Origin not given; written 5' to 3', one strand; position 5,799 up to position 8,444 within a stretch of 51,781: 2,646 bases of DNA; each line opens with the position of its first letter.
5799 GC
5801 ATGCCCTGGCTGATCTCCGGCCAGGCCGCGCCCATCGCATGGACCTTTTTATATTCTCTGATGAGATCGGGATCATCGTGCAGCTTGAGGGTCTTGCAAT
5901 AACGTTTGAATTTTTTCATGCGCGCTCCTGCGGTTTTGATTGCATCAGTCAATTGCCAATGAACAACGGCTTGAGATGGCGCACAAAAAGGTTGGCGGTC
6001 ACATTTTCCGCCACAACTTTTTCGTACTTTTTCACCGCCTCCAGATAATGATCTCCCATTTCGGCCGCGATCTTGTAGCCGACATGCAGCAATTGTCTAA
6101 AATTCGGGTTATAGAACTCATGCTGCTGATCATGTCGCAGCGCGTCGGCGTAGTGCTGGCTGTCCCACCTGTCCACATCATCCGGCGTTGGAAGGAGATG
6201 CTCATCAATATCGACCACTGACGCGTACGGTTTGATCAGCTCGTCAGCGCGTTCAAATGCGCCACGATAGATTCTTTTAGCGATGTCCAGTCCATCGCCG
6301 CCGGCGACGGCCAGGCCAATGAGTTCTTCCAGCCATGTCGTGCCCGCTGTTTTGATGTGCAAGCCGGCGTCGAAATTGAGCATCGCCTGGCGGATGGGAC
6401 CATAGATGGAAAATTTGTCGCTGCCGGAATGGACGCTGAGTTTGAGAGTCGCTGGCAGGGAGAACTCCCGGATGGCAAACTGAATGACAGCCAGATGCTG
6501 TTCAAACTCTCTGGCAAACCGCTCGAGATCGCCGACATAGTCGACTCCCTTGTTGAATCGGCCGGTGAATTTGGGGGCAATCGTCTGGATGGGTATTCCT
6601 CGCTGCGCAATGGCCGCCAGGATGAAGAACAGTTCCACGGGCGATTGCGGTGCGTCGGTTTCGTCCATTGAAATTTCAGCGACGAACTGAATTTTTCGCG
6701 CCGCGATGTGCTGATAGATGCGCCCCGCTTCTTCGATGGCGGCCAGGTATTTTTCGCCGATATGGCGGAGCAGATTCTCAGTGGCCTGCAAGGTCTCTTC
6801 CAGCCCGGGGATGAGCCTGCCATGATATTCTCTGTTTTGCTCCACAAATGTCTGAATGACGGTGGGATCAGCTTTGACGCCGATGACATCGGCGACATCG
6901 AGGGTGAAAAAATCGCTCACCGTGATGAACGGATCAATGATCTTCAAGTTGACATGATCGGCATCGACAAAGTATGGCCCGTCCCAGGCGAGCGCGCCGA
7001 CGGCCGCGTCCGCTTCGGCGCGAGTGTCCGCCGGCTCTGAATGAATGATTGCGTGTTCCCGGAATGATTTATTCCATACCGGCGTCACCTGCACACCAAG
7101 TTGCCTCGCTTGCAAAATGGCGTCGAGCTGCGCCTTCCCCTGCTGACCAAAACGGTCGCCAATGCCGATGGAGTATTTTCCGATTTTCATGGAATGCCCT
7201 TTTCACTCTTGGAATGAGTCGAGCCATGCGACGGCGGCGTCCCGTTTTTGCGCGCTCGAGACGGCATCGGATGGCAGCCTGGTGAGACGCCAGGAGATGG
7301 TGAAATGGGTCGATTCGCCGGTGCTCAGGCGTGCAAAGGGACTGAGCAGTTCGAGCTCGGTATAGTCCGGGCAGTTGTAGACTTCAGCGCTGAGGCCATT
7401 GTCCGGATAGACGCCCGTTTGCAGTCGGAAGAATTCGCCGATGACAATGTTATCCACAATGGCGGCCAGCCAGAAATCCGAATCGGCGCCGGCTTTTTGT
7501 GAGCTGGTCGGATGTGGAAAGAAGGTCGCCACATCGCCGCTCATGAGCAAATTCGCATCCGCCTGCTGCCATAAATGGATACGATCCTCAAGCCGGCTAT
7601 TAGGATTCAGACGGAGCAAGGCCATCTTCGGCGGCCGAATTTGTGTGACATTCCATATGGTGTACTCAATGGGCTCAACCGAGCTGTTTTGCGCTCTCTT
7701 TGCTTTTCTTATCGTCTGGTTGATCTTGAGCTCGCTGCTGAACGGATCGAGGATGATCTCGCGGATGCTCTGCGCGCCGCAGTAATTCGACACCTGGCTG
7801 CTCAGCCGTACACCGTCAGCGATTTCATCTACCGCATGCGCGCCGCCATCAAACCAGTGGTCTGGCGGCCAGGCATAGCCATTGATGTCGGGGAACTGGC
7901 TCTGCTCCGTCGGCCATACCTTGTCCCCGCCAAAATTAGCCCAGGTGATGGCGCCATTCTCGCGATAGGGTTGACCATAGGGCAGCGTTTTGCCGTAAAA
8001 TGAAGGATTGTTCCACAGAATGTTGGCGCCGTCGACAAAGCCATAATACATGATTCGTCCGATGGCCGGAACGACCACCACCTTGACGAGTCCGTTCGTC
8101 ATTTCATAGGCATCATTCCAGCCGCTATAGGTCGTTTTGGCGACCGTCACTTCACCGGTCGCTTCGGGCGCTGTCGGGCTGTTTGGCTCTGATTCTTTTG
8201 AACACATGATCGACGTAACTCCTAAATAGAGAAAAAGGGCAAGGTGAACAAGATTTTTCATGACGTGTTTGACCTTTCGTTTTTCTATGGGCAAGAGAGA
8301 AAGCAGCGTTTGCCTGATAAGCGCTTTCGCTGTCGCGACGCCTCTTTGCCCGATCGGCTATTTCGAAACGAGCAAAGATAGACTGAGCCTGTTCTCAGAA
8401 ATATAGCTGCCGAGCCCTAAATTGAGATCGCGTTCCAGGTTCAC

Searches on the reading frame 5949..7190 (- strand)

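Call 6: search_protein_families(library=pfam, proteins=[window:5949-7190:-], max_evalue=0.001)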
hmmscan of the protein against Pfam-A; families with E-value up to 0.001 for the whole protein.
window:5949-7190:- (413 aa): 1 family
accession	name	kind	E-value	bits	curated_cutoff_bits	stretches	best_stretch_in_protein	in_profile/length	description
PF16257.11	UxaE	-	3.6e-53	181.4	27.1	1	5-407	80-473/475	tagaturonate epimerase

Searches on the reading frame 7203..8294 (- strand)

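Call 6: search_protein_families(library=pfam, proteins=[window:7203-8294:-], max_evalue=0.001)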
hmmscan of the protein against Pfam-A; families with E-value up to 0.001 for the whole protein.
window:7203-8294:- (363 aa): 1 family
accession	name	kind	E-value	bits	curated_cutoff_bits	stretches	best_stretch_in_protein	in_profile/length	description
PF14315.11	DUF4380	-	6.9e-05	22.4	29.4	1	65-230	6-172/295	Domain of unknown function (DUF4380)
